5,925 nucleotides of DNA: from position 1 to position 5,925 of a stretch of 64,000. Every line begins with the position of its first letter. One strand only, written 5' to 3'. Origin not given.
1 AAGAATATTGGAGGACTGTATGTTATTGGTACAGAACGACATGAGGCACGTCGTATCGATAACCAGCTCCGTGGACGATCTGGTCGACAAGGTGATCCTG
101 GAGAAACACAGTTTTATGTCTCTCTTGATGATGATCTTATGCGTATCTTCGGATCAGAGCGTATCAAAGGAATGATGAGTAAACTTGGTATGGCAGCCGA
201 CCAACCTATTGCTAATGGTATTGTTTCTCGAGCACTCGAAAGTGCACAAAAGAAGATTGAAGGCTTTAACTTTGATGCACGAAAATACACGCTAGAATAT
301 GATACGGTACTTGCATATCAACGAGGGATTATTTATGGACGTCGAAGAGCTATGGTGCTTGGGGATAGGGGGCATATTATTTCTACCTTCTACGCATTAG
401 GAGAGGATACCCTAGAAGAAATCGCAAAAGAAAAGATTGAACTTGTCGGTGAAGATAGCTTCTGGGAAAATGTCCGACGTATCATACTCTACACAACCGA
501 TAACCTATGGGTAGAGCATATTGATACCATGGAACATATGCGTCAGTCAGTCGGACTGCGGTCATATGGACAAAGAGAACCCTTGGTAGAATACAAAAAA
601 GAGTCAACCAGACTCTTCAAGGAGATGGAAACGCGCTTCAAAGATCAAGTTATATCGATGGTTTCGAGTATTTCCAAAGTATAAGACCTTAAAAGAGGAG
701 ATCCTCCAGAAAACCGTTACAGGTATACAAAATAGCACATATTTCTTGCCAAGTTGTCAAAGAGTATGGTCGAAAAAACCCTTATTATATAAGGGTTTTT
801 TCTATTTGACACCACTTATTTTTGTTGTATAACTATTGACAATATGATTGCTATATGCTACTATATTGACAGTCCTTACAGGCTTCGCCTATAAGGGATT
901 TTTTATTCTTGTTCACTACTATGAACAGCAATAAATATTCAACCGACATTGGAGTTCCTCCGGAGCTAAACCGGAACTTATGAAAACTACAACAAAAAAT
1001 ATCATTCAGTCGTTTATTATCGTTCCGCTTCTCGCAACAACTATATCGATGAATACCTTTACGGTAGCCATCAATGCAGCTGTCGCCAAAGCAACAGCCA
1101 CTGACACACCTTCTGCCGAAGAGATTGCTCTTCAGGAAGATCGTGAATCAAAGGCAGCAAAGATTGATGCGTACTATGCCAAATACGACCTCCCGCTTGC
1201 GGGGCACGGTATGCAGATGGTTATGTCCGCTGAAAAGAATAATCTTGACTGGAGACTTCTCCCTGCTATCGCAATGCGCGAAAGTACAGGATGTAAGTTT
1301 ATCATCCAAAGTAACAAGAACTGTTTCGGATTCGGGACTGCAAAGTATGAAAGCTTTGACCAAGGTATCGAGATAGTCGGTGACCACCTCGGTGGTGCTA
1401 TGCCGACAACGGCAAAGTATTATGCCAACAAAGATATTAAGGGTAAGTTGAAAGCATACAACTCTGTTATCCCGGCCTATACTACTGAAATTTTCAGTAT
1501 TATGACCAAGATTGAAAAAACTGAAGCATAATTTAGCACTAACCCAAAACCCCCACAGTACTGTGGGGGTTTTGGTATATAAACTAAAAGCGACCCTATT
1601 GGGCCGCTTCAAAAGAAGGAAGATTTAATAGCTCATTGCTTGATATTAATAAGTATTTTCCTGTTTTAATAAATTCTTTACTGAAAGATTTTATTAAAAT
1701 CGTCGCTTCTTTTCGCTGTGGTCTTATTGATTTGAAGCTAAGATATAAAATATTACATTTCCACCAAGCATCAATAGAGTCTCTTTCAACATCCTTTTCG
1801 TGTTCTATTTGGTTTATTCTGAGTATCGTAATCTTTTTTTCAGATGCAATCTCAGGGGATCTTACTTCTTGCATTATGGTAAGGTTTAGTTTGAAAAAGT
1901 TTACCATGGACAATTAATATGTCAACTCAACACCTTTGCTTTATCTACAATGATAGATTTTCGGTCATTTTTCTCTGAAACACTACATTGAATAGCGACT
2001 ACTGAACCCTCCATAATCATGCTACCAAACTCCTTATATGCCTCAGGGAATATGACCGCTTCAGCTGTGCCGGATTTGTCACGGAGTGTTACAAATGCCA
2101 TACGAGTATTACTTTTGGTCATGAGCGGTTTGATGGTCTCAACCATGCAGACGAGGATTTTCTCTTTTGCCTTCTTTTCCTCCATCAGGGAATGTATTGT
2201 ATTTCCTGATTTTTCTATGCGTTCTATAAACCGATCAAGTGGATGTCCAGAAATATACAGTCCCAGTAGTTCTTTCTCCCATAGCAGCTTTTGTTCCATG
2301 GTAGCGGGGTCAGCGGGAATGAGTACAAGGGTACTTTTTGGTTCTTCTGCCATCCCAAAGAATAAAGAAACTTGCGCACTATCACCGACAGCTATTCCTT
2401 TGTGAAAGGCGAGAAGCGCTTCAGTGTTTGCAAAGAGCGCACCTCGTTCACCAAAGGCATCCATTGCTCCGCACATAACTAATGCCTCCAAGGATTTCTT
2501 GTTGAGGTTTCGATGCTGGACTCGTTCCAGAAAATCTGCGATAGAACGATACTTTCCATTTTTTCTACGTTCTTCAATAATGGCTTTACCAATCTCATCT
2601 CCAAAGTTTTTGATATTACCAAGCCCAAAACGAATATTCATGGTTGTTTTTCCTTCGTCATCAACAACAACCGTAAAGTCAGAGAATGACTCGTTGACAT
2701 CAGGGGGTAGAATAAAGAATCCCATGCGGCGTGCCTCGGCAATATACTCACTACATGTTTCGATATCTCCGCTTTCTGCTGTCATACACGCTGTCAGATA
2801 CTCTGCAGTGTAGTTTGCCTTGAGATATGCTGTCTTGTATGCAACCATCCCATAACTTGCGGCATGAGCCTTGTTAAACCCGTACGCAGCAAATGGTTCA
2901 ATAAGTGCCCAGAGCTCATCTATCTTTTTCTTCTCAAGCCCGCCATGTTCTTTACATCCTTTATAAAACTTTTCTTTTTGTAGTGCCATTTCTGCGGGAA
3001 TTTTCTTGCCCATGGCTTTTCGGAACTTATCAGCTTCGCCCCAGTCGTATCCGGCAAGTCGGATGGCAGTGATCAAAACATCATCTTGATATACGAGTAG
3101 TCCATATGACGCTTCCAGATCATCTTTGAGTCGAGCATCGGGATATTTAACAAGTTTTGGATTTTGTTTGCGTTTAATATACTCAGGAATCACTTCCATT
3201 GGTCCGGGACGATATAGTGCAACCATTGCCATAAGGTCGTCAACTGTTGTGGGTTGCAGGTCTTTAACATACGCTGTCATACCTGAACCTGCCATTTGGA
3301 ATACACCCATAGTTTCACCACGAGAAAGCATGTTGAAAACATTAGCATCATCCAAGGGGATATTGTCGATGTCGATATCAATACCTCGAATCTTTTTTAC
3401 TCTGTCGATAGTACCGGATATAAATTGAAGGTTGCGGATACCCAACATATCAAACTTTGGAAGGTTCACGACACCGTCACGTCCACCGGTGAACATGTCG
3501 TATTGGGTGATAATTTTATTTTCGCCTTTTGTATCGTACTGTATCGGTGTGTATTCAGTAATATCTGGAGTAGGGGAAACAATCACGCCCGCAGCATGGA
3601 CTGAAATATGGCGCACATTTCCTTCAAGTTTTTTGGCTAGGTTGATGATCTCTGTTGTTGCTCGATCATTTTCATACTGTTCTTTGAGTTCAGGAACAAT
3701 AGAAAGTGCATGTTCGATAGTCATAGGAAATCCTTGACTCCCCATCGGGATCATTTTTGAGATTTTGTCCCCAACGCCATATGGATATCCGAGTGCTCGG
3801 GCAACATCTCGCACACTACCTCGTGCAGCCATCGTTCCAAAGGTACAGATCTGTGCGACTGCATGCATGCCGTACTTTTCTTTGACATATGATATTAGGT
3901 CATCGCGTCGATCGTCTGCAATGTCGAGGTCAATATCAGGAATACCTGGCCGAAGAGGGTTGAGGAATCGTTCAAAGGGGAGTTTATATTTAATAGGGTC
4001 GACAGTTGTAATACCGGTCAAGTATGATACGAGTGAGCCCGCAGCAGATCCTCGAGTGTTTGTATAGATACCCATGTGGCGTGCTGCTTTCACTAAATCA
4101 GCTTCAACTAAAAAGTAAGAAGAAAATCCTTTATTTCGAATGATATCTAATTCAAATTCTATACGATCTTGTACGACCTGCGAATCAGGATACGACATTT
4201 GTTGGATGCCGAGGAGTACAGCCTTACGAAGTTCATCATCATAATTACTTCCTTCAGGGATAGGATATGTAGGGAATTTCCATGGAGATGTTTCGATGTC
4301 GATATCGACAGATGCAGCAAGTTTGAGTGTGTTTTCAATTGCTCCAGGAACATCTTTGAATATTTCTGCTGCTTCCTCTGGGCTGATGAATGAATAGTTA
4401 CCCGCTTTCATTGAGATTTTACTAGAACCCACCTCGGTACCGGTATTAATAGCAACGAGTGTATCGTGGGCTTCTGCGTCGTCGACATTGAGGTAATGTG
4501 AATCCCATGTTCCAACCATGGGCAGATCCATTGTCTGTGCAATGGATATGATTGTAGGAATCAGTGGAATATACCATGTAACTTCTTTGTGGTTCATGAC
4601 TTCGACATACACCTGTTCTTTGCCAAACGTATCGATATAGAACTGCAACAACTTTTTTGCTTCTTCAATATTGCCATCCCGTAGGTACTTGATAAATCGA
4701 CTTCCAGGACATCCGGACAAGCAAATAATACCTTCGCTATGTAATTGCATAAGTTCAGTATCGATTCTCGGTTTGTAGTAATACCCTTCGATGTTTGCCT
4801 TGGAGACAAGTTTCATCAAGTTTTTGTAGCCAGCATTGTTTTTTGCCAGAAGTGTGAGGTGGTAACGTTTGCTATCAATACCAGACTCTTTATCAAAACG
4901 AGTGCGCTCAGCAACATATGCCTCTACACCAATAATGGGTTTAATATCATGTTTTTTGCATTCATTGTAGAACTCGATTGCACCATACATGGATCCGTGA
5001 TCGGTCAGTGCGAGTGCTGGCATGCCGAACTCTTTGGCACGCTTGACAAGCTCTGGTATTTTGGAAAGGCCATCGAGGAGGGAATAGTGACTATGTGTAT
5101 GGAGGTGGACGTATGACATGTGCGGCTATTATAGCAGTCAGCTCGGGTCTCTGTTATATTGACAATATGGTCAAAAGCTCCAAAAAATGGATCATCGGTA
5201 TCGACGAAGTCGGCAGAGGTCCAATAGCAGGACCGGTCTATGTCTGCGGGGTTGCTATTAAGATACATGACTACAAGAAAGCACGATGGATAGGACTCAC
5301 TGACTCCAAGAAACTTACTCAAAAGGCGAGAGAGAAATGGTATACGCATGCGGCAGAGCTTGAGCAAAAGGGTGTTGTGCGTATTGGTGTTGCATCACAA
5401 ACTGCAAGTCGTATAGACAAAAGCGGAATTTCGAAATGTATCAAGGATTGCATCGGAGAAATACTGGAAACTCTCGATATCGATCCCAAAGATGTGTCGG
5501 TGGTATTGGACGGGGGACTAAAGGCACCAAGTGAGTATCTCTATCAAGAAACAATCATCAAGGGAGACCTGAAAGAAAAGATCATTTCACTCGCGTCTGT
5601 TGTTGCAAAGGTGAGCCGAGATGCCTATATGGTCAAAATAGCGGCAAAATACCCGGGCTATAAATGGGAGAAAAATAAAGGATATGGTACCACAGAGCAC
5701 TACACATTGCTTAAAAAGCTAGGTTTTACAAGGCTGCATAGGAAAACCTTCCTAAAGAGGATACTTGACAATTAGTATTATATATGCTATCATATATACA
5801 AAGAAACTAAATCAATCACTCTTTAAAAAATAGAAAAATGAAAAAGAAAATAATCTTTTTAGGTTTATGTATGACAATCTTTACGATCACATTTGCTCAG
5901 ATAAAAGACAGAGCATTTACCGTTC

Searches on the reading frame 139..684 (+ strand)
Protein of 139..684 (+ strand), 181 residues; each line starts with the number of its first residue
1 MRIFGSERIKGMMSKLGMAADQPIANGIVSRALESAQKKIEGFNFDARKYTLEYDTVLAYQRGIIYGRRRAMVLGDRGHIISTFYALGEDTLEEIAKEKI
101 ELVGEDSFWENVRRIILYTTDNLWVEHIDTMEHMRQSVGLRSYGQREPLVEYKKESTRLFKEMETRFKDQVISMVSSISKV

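Call 60: search_protein_families(library=pfam, proteins=[window:139-684:+], max_evalue=0.01)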
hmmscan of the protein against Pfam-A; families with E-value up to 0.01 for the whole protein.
window:139-684:+ (181 aa): 1 family
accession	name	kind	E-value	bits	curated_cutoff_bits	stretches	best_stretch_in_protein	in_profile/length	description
PF07516.18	SecA_SW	-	1.3e-43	149.8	26.7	2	92-177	115-198/200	SecA Wing and Scaffold domain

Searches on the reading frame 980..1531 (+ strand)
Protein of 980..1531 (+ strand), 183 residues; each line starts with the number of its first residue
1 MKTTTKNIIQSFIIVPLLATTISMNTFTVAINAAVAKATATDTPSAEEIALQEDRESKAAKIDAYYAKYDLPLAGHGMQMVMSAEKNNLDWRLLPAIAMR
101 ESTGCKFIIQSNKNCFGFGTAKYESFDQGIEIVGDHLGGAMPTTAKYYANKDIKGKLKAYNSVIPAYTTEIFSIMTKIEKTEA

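Call 60: search_protein_families(library=pfam, proteins=[window:980-1531:+], max_evalue=0.01)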
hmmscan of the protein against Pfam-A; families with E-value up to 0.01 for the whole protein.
window:980-1531:+ (183 aa): 0 families

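Call 83: find_encoding_contigs(protein=window:980-1531:+, flank=10000, max_places=3)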
Protein window:980-1531:+ (183 aa): 2 contigs read that carry it; 2 places shown.
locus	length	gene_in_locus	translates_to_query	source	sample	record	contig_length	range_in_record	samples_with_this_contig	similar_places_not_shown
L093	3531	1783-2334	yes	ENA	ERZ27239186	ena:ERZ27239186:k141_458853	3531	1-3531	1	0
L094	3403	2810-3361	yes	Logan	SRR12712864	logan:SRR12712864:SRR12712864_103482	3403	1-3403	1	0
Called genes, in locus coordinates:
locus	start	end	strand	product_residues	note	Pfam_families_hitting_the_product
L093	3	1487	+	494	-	?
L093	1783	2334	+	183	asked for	-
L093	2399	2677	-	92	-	-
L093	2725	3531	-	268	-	?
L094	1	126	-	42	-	?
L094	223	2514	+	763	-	PF07517:SecA_DEAD, PF01043:SecA_PP_bind, PF21090:P-loop_SecA, PF07516:SecA_SW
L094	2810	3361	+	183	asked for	-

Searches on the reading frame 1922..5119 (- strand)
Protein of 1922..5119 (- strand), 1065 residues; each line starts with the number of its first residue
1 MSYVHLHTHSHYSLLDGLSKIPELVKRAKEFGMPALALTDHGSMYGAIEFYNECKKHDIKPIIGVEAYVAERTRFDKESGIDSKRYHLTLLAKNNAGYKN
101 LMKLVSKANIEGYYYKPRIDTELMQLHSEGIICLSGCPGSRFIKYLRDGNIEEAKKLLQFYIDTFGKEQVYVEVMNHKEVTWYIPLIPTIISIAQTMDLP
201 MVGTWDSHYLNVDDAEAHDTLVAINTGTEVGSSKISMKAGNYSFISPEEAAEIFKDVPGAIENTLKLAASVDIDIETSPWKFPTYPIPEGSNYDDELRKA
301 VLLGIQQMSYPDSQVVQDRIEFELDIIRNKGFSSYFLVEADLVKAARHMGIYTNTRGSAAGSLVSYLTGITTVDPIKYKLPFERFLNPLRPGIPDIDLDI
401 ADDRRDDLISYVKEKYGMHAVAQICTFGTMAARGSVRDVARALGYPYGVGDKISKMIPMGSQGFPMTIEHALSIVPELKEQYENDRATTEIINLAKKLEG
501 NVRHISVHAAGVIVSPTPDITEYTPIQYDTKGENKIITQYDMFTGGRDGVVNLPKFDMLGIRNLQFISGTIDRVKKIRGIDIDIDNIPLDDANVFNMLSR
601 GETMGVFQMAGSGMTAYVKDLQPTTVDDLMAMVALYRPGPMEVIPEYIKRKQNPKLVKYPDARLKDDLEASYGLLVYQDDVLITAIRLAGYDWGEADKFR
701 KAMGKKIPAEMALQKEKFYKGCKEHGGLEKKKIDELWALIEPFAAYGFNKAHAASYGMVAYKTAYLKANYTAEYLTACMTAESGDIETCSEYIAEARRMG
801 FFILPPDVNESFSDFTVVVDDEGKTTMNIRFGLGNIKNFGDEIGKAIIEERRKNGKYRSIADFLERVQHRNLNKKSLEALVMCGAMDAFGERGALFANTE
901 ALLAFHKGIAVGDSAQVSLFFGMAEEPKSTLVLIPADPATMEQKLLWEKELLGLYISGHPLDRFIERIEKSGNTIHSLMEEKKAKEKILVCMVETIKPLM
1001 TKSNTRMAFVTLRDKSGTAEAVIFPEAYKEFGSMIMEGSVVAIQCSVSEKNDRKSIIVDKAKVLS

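Call 8: search_protein_families(library=pfam, proteins=[window:1922-5119:-], max_evalue=0.001)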
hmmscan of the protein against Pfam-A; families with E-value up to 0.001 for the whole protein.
window:1922-5119:- (1065 aa): 6 families
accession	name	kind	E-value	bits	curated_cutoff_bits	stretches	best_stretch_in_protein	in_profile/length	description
PF07733.18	DNA_pol3_alpha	-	5.8e-82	275.6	23.9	1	297-560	3-260/260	Bacterial DNA polymerase III alpha NTPase domain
PF02811.25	PHP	-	3.8e-59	200.1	26.4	1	5-177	1-164/164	PHP domain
PF17657.6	DNA_pol3_finger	-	3.7e-51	173.2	22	1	563-726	1-166/166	Bacterial DNA polymerase III alpha subunit finger domain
PF14579.12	HHH_6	-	5.6e-27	94.2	25.6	1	803-891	4-85/90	Helix-hairpin-helix motif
PF01336.31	tRNA_anti-codon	-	4.4e-12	46.2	27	1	993-1064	7-75/75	OB-fold nucleic acid binding domain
PF15072.12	HROB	-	4.7e-05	23.7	30.8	1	991-1044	5-57/85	Homologous recombination OB-fold protein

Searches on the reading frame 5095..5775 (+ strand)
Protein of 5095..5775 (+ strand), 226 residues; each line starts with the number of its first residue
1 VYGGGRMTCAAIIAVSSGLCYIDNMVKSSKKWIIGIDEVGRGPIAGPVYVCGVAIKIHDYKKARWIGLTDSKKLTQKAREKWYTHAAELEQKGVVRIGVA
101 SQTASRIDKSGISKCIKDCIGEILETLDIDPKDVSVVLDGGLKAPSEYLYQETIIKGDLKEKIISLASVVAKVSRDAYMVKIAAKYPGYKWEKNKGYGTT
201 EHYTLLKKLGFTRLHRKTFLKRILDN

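Call 60: search_protein_families(library=pfam, proteins=[window:5095-5775:+], max_evalue=0.01)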
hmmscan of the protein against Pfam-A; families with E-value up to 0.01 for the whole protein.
window:5095-5775:+ (226 aa): 1 family
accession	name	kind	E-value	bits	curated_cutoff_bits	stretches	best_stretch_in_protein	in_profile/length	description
PF01351.25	RNase_HII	-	1.8e-36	126.3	25.8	1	34-219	1-196/199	Ribonuclease HII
